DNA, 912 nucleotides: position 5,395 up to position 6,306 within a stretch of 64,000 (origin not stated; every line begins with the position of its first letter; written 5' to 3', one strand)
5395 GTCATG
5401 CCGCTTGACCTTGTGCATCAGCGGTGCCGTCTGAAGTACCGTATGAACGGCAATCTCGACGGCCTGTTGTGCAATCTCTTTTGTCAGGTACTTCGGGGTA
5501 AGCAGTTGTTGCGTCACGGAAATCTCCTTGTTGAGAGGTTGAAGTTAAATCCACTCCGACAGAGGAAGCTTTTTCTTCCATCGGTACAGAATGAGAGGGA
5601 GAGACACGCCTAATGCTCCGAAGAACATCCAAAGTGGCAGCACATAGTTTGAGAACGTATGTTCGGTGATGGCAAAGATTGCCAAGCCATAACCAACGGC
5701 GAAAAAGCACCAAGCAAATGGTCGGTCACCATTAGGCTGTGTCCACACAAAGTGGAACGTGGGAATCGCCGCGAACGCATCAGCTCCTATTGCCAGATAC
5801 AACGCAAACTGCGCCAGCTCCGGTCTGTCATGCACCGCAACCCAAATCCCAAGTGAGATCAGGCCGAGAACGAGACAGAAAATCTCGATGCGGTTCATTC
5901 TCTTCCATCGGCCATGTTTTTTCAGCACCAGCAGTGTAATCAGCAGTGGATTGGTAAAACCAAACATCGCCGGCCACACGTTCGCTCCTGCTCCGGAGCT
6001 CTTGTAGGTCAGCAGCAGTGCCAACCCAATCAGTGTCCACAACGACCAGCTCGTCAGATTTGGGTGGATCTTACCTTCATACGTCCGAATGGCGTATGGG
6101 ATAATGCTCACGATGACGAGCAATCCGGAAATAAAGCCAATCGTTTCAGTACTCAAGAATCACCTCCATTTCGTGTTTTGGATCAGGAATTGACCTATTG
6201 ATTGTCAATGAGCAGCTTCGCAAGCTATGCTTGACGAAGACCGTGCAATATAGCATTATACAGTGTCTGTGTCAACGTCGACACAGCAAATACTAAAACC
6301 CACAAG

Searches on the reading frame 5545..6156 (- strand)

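Call 3: search_protein_families(library=pfam, proteins=[window:5545-6156:-], max_evalue=0.1)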
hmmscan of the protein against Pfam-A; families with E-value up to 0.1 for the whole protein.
window:5545-6156:- (203 aa): 1 family
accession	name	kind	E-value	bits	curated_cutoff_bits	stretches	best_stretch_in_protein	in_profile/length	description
PF09843.14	DUF2070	-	0.032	13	30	1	35-195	12-181/561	Predicted membrane protein (DUF2070)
